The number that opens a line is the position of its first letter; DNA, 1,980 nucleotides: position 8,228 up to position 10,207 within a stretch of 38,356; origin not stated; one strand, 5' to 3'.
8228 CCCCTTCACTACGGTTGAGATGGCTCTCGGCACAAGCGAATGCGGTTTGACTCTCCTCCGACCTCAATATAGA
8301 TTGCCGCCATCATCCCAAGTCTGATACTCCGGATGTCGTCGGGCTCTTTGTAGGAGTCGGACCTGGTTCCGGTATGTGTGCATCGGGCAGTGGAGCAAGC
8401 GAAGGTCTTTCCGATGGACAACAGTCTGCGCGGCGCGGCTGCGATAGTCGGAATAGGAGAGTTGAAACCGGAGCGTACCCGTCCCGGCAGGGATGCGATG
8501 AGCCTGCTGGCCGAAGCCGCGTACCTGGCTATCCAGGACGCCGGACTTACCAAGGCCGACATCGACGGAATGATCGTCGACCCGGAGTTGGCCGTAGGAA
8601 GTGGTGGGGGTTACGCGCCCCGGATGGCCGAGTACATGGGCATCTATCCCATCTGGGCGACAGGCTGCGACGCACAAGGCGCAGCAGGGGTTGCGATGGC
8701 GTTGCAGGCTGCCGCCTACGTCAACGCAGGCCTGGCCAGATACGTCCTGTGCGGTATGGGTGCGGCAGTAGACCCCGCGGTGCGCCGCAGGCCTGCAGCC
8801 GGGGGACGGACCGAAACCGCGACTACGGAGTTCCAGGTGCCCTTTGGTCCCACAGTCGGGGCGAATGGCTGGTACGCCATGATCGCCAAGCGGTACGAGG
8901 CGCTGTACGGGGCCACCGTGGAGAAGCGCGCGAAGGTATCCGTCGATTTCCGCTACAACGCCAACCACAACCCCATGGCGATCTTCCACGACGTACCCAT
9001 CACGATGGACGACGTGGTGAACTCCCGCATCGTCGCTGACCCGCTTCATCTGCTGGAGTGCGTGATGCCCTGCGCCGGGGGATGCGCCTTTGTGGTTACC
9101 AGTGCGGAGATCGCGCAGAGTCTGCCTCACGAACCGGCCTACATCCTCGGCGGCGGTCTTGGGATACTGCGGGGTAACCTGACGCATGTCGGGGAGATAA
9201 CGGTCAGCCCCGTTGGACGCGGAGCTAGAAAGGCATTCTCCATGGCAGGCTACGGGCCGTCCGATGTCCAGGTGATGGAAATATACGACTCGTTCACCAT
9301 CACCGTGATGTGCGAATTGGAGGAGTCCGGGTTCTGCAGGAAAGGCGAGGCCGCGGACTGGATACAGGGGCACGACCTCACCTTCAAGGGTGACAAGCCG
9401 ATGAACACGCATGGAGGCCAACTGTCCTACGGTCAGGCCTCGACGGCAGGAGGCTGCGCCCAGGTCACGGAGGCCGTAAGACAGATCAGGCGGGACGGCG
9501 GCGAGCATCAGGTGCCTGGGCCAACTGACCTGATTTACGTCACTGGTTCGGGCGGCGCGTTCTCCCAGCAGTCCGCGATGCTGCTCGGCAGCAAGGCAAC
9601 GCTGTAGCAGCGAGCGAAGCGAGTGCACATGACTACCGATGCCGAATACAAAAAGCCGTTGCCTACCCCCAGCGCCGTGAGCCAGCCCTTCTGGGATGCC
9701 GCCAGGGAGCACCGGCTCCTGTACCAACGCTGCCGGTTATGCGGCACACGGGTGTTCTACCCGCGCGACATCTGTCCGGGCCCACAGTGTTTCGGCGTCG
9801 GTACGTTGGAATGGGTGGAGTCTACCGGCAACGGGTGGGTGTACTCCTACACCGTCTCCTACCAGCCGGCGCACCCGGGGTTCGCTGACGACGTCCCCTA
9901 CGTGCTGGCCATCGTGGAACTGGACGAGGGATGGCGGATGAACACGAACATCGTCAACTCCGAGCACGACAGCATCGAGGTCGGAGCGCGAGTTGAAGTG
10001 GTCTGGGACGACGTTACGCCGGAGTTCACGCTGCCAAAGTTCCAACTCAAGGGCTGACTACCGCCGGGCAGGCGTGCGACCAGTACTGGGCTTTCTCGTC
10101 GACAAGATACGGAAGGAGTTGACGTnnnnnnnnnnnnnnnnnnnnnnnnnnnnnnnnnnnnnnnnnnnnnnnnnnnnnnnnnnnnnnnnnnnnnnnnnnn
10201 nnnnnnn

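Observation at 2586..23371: A 20.8-kb, 18-gene CoA-centred catabolic supercluster with its own importer and no regulator: candidate undescribed pathway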

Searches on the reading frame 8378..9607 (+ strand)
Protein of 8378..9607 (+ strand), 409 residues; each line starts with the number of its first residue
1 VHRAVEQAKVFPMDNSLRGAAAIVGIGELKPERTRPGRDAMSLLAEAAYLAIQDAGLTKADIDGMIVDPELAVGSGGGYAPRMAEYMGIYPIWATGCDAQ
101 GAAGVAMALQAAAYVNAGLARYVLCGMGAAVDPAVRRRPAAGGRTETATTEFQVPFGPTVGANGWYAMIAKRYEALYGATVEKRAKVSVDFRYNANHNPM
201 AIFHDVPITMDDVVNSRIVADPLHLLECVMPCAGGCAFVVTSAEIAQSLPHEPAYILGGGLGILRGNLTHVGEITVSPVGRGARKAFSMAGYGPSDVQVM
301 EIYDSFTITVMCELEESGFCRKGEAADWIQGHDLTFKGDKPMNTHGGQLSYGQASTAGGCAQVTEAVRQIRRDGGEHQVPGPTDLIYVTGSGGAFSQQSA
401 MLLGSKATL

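Call 3: search_protein_families(library=pfam, proteins=[window:8378-9607:+])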
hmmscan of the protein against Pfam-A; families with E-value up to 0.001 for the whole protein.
window:8378-9607:+ (409 aa): 2 families
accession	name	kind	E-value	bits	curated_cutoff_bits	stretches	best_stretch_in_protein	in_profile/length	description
PF22691.2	Thiolase_C_1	-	2.5e-39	134.7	28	1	268-404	9-143/144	Thiolase C-terminal domain-like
PF02803.24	Thiolase_C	-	4.1e-05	23.7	27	1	276-379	22-106/123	Thiolase, C-terminal domain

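Call 7: search_protein_families(library=ncbifam, proteins=[window:8378-9607:+], max_evalue=0.00001)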
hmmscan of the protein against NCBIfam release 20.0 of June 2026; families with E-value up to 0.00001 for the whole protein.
window:8378-9607:+ (409 aa): 17 families
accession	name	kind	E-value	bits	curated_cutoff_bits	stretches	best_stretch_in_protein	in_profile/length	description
NF004811.0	PRK06158.1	subfamily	9.4e-75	252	421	1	13-409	2-384/384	acetyl-CoA acetyltransferase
NF006010.0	PRK08142.1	subfamily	5.2e-66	223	462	1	16-399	2-378/388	thiolase domain-containing protein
NF005892.0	PRK07855.1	subfamily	6.7e-66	222.7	469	1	16-404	3-388/390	lipid-transfer protein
NF004720.0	PRK06064.1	subfamily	2.3e-56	191.2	420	1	21-379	4-362/389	thiolase domain-containing protein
NF053570.1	AcCoTHIOL_METTL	equivalog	5.7e-51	173.6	600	1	39-384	21-363/385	acetyl-CoA acetyltransferase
NF009228.0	PRK12578.1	subfamily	4.9e-42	143.9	485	1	22-381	6-363/387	thiolase domain-containing protein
NF004715.0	PRK06059.1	equivalog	4.3e-41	141.2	424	2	34-248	17-228/399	lipid-transfer protein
NF053628.1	BnzsclthlBbsBGT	equivalog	1.1e-36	126.5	750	1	99-394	82-373/389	benzoylsuccinyl-CoA thiolase subunit BbsB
NF006102.0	PRK08256.1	subfamily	1.8e-35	122.7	436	1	21-394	5-384/394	lipid-transfer protein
NF006180.0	PRK08313.1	subfamily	1.9e-35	122.4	514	1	20-405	5-384/389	thiolase domain-containing protein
NF004810.0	PRK06157.1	equivalog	4.5e-34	118.3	403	1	14-382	2-373/400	acetyl-CoA acetyltransferase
NF004982.0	PRK06365.1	equivalog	7.6e-33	114.2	695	2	22-277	19-273/430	thiolase domain-containing protein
NF004721.0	PRK06065.1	equivalog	1.1e-27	97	455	1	19-384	10-372/393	thiolase domain-containing protein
NF005704.0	PRK07516.1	subfamily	2.2e-23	82.8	412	1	21-392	4-374/389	thiolase domain-containing protein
NF004722.0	PRK06066.1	equivalog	1.5e-20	73.6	516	1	168-379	148-360/385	thiolase domain-containing protein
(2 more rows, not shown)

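Call 20: search_solved_structures(query=window:8378-9607:+, show_alignments=3)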
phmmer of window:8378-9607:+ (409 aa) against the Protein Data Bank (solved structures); distinct sequences matched with E-value up to 0.001: 19.
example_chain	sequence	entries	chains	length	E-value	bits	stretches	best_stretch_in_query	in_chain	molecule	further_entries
9myr_A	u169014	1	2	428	7.1e-92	312.1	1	16-403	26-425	Nonspecific lipid-transfer protein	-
4u4e_A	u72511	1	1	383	1.3e-55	192.7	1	16-404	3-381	Thiolase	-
6ok1_A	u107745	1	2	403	3.3e-53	184.8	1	17-405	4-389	Lipid-transfer protein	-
7pxp_C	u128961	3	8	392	3.6e-33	118.8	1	125-399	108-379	Benzoylsuccinyl-CoA thiolase subunit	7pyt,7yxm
7yvy_A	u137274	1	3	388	2.3e-30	109.6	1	21-381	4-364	Acetyl-CoA acetyltransferase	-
6esq_A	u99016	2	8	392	2.2e-29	106.4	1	22-373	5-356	acetoacetyl-CoA thiolase | Acetyl-CoA acetyltransferase thiolase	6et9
4yzo_A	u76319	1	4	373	2.5e-22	83.1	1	147-382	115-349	Putative acyl-CoA acyltransferase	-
6hsj_A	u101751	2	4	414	4.8e-20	75.6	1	17-394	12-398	SCP2-thiolase (type-1)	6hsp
6hrv_A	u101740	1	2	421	5.6e-20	75.4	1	17-394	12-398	SCP2-thiolase (type-1)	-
5ab4_A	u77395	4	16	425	4.3e-19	72.5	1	22-403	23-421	SCP2-THIOLASE LIKE PROTEIN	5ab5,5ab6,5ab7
4bia_A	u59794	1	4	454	3e-17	66.4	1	167-384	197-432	3-KETOACYL-COA THIOLASE, PUTATIVE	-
3zbl_A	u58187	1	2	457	5.2e-17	65.6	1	173-378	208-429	3-KETOACYL-COA THIOLASE-LIKE PROTEIN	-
3zbk_A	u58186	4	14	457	5.7e-17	65.5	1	178-378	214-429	3-KETOACYL-COA THIOLASE-LIKE PROTEIN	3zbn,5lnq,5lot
4bi9_A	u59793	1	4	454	5.7e-17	65.5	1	167-384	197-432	3-KETOACYL-COA THIOLASE, PUTATIVE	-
3zbg_A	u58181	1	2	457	6.5e-17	65.3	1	179-377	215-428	3-KETOACYL-COA THIOLASE-LIKE PROTEIN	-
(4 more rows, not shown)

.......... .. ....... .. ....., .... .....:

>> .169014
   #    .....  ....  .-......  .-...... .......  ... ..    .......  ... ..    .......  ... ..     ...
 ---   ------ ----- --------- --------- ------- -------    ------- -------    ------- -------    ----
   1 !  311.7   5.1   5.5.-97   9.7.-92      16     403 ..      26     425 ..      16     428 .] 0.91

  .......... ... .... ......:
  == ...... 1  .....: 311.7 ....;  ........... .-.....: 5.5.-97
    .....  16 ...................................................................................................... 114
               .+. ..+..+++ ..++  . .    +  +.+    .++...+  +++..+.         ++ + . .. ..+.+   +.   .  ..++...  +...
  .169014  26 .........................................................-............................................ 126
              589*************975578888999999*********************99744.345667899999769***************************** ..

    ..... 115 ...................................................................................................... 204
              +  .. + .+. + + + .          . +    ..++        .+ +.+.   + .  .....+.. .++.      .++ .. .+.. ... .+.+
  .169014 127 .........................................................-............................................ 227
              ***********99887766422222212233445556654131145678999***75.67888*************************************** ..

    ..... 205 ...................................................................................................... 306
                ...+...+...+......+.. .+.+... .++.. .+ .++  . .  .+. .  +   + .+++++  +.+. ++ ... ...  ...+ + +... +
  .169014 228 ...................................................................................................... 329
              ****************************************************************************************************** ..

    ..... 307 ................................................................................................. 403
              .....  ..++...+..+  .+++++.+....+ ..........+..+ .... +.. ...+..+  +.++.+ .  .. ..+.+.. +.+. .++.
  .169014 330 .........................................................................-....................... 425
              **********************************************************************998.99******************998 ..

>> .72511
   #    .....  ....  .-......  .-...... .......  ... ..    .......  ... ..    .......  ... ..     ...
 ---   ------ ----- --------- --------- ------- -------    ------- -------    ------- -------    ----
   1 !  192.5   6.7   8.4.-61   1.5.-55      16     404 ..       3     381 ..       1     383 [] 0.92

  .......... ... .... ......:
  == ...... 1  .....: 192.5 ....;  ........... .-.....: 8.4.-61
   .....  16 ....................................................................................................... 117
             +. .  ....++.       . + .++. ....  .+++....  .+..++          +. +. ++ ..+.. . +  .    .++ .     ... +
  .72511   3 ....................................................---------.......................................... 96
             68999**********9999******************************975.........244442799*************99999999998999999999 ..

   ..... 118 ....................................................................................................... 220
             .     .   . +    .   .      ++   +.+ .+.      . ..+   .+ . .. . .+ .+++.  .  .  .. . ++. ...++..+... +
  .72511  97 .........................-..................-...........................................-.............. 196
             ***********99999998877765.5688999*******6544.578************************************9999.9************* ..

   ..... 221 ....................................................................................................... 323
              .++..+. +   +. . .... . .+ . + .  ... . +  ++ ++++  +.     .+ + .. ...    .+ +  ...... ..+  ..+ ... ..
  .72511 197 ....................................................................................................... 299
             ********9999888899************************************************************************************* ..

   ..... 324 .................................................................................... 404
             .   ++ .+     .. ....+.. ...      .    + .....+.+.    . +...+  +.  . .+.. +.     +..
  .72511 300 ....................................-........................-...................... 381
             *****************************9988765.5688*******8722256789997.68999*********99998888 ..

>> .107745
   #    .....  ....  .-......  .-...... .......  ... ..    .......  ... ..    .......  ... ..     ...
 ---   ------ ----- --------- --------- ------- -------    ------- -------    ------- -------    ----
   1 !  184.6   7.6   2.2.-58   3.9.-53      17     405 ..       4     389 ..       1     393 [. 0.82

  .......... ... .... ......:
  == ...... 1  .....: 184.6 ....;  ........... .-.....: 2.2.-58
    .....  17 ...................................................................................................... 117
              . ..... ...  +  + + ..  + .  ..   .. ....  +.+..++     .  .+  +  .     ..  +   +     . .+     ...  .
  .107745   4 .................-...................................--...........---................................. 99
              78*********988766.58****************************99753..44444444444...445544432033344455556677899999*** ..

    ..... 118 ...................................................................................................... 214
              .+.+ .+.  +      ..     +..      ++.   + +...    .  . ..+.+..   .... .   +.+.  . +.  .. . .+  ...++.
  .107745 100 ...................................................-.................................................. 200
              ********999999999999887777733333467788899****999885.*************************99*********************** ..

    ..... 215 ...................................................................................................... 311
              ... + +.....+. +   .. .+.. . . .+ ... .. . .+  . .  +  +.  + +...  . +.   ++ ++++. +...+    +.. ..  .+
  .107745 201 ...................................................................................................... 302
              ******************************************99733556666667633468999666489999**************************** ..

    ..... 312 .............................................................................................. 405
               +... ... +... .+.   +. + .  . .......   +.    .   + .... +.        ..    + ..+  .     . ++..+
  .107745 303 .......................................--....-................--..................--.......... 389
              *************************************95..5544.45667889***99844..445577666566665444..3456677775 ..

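Call 74: search_protein_representatives(protein=window:8414-9607:+)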
Query: 397 residues. Proteins with E-value up to 0.001 (for the whole library): 7567; up to 1e-10: 3447; up to 1e-30: 509. The best 150 are listed.
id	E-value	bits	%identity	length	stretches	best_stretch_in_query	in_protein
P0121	1.1e-142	492.5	58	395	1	4-392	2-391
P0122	4.7e-92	325.8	78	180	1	218-395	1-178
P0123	1.1e-84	301.6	46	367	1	4-367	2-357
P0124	5.5e-84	299.3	48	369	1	4-369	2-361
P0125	1.1e-82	295.0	42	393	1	4-393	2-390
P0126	5.8e-80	286.1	45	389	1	4-397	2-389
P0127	2.4e-75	270.8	41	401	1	5-391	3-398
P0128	4.8e-75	269.9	41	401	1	5-391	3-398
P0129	6.1e-75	269.5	40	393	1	6-396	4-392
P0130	2.1e-72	261.2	40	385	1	5-392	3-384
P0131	2.5e-72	260.9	39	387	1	4-392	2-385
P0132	1.3e-68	248.7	42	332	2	195-375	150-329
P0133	1.9e-68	248.2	40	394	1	4-394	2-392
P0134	3.1e-67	244.1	41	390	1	8-394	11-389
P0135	1.3e-66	242.1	38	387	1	2-392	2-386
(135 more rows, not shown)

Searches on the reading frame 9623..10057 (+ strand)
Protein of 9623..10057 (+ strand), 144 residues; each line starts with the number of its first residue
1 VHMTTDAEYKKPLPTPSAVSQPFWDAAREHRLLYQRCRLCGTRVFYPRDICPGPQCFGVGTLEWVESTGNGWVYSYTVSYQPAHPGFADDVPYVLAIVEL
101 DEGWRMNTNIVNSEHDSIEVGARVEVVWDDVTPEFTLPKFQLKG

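Call 3: search_protein_families(library=pfam, proteins=[window:9623-10057:+])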
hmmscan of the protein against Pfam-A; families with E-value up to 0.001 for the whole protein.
window:9623-10057:+ (144 aa): 2 families
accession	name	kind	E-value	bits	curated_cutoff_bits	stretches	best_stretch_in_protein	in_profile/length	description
PF01796.24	OB_ChsH2_C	-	1.5e-23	83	27.1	1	64-129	1-65/65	ChsH2, C-terminal OB-fold domain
PF12172.15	zf-ChsH2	-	1.6e-11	44.2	23.2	1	24-58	1-32/37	ChsH2, rubredoxin-like zinc ribbon domain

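Call 7: search_protein_families(library=ncbifam, proteins=[window:9623-10057:+], max_evalue=0.00001)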
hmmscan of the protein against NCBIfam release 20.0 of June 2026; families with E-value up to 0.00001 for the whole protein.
window:9623-10057:+ (144 aa): 1 family
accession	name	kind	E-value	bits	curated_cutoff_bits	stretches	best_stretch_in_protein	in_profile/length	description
NF053627.1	BnzsclthlBbsAGT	equivalog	6.3e-07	29.5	250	1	35-130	39-127/145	benzoylsuccinyl-CoA thiolase subunit BbsA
